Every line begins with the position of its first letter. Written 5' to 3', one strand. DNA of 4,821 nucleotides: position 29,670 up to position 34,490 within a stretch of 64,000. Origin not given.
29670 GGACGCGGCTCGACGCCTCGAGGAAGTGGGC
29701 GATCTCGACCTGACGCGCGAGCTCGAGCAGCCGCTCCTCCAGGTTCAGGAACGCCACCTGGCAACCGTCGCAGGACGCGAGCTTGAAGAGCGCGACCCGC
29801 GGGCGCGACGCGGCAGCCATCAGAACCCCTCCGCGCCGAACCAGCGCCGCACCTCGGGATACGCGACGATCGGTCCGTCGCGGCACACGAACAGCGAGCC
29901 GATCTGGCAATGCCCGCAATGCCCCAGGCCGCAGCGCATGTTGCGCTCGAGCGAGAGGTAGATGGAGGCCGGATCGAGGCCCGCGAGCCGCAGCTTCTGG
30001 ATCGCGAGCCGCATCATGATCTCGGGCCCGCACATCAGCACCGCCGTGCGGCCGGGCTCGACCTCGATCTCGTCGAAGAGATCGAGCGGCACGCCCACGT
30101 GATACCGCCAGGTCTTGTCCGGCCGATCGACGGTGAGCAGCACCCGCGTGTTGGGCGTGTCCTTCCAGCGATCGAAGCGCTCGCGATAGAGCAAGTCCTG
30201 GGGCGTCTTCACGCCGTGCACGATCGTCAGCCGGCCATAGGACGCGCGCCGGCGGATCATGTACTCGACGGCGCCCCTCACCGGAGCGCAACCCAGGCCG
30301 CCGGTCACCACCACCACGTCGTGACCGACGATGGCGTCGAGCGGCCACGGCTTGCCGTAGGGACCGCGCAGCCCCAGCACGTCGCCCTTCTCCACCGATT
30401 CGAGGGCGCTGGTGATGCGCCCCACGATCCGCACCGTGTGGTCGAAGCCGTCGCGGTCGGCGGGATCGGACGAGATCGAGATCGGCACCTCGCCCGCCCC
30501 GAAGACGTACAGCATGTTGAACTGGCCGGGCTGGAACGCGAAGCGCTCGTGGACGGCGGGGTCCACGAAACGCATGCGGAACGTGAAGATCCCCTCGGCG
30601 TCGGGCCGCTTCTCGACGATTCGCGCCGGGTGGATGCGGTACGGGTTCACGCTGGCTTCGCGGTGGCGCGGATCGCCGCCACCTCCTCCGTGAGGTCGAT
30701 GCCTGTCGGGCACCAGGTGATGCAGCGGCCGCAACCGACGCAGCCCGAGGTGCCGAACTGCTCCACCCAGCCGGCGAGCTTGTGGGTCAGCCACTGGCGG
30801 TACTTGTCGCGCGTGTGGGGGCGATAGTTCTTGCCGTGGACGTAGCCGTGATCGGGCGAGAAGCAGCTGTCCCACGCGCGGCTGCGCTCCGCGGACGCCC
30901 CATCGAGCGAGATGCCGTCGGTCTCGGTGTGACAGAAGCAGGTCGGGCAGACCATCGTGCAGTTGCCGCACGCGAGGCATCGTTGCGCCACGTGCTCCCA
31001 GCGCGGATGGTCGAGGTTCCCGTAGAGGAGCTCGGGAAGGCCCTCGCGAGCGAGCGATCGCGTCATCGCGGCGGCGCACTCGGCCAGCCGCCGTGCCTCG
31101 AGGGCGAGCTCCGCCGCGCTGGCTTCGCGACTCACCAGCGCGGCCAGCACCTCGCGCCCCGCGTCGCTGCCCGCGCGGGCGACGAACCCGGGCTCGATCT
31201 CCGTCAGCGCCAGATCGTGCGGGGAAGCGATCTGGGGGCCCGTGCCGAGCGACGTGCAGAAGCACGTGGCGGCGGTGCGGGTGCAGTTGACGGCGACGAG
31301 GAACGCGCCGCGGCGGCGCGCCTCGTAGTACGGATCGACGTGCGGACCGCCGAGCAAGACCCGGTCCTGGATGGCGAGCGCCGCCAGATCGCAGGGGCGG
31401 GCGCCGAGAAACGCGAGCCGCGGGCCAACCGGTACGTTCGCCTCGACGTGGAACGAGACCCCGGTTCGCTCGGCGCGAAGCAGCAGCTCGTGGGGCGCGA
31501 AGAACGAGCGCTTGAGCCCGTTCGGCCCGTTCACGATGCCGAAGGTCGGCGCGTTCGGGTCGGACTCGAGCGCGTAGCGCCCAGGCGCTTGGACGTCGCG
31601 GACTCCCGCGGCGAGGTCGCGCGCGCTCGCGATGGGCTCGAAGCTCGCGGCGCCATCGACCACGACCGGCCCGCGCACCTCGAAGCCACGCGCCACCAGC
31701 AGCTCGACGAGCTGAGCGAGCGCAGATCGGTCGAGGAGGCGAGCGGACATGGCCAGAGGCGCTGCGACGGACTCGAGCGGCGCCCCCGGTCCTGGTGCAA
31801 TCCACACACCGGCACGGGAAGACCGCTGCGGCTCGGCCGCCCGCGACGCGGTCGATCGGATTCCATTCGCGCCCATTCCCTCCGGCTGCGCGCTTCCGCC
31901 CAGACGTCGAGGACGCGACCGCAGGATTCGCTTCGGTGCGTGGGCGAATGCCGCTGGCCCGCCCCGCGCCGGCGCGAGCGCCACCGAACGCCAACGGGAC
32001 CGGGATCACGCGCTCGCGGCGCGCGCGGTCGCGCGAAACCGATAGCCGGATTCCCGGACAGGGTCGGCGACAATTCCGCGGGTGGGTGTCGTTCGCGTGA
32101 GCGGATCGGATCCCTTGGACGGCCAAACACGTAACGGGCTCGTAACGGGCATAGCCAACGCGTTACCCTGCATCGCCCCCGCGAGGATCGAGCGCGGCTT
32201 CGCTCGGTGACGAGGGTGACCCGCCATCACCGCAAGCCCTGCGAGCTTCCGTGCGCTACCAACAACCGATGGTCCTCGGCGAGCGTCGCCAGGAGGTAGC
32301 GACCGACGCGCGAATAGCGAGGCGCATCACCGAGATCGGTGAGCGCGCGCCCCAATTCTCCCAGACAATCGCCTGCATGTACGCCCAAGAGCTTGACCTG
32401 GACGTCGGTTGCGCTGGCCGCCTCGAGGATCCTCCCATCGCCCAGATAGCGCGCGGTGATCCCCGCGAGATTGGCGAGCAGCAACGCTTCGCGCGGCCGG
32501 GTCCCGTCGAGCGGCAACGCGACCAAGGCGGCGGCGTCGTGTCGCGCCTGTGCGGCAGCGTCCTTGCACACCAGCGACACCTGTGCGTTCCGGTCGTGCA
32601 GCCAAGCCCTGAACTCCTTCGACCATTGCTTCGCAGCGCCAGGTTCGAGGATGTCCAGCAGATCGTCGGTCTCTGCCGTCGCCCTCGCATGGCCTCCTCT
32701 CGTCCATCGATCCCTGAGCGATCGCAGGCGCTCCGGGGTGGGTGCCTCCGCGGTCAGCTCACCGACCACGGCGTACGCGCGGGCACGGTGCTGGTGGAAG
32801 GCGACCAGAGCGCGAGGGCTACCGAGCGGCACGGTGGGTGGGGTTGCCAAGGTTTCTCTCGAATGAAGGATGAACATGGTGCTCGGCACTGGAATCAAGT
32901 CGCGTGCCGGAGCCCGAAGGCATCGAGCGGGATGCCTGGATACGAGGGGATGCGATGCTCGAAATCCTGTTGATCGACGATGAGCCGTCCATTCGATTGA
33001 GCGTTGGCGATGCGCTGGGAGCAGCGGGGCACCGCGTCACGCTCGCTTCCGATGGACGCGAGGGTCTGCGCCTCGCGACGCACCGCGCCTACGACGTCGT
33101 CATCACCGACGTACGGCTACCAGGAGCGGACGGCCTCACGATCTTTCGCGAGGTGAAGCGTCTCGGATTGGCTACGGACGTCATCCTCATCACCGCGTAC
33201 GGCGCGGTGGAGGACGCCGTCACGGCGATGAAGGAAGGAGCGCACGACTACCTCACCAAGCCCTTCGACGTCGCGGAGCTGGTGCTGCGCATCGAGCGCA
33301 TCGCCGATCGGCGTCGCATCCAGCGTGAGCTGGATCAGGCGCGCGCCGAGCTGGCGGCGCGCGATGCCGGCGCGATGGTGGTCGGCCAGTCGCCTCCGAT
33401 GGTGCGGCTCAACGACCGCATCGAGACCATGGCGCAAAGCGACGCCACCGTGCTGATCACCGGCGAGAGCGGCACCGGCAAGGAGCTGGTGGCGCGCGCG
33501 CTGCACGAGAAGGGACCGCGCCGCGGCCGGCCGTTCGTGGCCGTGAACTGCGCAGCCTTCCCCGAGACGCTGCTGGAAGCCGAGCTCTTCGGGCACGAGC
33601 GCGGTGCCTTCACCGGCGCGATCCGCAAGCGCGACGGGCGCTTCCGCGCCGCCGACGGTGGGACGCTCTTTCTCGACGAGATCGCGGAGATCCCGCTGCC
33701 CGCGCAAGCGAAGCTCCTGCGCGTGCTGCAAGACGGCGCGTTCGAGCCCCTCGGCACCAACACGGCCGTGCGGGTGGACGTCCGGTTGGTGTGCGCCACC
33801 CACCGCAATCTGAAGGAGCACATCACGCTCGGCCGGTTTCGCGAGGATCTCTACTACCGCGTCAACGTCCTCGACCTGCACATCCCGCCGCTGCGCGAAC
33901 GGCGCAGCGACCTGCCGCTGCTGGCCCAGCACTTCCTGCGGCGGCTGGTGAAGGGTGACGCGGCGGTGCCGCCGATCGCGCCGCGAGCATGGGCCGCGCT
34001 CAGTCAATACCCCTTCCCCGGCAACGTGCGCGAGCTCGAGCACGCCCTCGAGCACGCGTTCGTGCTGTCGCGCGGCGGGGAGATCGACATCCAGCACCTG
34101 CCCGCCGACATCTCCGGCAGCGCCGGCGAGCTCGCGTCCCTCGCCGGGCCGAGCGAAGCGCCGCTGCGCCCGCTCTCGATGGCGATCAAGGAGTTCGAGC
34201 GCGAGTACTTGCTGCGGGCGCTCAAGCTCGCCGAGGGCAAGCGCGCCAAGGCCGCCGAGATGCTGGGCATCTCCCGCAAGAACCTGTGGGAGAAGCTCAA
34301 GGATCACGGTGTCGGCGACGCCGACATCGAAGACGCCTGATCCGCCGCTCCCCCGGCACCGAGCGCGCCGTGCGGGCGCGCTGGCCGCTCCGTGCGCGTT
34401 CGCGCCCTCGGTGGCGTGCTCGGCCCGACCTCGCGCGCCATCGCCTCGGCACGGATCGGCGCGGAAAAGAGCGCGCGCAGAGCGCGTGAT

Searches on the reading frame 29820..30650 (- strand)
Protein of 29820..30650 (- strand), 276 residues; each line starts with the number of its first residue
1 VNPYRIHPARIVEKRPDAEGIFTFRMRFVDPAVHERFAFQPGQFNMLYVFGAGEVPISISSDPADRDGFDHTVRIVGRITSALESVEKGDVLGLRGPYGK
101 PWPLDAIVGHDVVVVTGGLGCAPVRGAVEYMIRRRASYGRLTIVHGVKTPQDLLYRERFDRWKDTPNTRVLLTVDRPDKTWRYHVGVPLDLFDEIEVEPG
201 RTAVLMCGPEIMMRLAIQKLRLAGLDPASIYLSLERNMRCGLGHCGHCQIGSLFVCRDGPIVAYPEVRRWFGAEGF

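Call 13: search_protein_families(library=pfam, proteins=[window:29820-30650:-], max_evalue=0.001)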
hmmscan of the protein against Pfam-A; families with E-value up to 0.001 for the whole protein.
window:29820-30650:- (276 aa): 3 families
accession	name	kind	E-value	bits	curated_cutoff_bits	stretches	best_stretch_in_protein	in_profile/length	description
PF00175.26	NAD_binding_1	-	1.1e-16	61.9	22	1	115-215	2-106/109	Oxidoreductase NAD-binding domain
PF10418.14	DHODB_Fe-S_bind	-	9.6e-08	32.1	23.9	1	235-267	1-40/41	Iron-sulfur cluster binding domain of dihydroorotate dehydrogenase B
PF00970.30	FAD_binding_6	-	0.00092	20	21.1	0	25-100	16-96/99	Oxidoreductase FAD-binding domain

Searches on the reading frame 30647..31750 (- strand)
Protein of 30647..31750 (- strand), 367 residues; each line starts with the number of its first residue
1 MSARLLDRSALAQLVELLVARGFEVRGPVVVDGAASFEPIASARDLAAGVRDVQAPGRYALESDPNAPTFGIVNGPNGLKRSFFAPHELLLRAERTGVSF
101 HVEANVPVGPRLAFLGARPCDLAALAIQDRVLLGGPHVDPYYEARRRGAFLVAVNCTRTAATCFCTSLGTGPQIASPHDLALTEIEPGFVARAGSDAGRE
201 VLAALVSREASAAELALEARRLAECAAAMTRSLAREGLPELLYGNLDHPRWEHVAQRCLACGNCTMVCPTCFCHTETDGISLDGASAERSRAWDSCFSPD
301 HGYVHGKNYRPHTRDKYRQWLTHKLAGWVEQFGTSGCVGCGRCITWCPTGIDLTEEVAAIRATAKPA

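Call 13: search_protein_families(library=pfam, proteins=[window:30647-31750:-], max_evalue=0.001)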
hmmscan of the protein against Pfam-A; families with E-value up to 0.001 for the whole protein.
window:30647-31750:- (367 aa): 12 families
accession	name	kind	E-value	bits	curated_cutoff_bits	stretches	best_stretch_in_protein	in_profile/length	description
PF17179.9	Fer4_22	-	8.9e-32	110.3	27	1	257-351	1-95/95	4Fe-4S dicluster domain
PF13237.11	Fer4_10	-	3.4e-07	30.5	25.5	0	335-354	7-29/53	4Fe-4S dicluster domain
PF13534.11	Fer4_17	-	4.5e-07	30.8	22.2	0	244-270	32-58/61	4Fe-4S dicluster domain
PF13746.11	Fer4_18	-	7.6e-07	29.8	27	0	316-355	40-79/114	4Fe-4S dicluster domain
PF12797.12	Fer4_2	-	1.4e-06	28.3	24.5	0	254-270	6-22/22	4Fe-4S binding domain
PF12838.12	Fer4_7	-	2e-06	28.6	27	1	331-351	32-52/52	4Fe-4S dicluster domain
PF13183.11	Fer4_8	-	2.1e-06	28.6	27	1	255-351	2-68/68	4Fe-4S dicluster domain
PF25160.1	LdpA_Fe-S-bd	-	4.9e-06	26.7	27.6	1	334-350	25-41/49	LdpA Fe-S cluster-binding domain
PF00037.32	Fer4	-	1.4e-05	25.1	21.1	0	256-270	6-20/24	4Fe-4S binding domain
PF13187.11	Fer4_9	-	7.5e-05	23.1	27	0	257-350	1-50/52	4Fe-4S dicluster domain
PF12837.12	Fer4_6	-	0.00011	22.4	25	0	253-270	4-21/24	4Fe-4S binding domain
PF13484.11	Fer4_16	-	0.00057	21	30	0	337-351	2-16/66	4Fe-4S double cluster binding domain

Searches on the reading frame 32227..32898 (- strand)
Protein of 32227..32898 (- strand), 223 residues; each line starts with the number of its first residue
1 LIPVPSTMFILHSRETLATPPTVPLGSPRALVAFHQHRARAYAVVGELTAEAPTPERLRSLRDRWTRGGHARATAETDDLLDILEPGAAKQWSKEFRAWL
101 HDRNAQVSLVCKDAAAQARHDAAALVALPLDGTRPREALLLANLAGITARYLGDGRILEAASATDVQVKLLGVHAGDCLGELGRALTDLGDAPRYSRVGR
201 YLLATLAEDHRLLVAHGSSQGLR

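Call 13: search_protein_families(library=pfam, proteins=[window:32227-32898:-], max_evalue=0.001)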
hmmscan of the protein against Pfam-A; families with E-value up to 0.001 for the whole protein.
window:32227-32898:- (223 aa): 0 families

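Call 89: search_protein_families(library=pfam, proteins=[window:32227-32877:-], max_evalue=1)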
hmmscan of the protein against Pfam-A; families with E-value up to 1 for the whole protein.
window:32227-32877:- (216 aa): 1 family
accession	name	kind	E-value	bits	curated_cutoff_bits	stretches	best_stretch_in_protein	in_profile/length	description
PF18511.6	F-box_5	-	0.72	9.9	25.5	1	94-106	20-31/42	F-box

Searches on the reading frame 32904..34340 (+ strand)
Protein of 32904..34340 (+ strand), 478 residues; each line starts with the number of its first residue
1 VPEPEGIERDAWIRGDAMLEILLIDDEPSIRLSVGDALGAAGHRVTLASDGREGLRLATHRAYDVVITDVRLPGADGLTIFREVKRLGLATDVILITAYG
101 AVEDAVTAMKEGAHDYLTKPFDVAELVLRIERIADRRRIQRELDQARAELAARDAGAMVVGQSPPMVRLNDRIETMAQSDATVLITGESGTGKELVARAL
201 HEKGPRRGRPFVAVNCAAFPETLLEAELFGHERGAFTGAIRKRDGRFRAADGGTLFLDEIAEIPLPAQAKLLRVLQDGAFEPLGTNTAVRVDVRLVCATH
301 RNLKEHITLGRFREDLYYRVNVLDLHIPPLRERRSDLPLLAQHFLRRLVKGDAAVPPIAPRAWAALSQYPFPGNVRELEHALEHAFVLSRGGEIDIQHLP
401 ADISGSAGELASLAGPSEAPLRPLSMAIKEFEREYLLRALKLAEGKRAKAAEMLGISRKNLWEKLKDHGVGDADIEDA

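Call 13: search_protein_families(library=pfam, proteins=[window:32904-34340:+], max_evalue=0.001)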
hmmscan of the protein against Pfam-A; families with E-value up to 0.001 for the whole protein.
window:32904-34340:+ (478 aa): 8 families
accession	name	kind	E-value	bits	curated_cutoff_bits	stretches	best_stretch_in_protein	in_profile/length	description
PF00158.32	Sigma54_activat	-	2.4e-70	236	20.2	1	160-325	2-167/168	Sigma-54 interaction domain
PF00072.30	Response_reg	-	2.8e-28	98.7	30.2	1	21-130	1-110/111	Response regulator receiver domain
PF14532.12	Sigma54_activ_2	-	2.8e-25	89.6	25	1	160-330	1-138/138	Sigma-54 interaction domain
PF25601.1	AAA_lid_14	-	1.6e-22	79.6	27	1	331-407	1-78/87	AAA+ ATPase lid domain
PF02954.25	HTH_8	-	5.7e-12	45.6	22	1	428-467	2-41/42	Bacterial regulatory protein, Fis family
PF07728.20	AAA_5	-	8.1e-07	29.6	22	1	183-300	2-122/139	AAA domain (dynein-related subfamily)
PF13191.12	AAA_16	-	0.00021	22.2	32.6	1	160-228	3-78/167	AAA ATPase domain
PF00004.35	AAA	-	0.00076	20.4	21.2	0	183-316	1-127/131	ATPase family associated with various cellular activities (AAA)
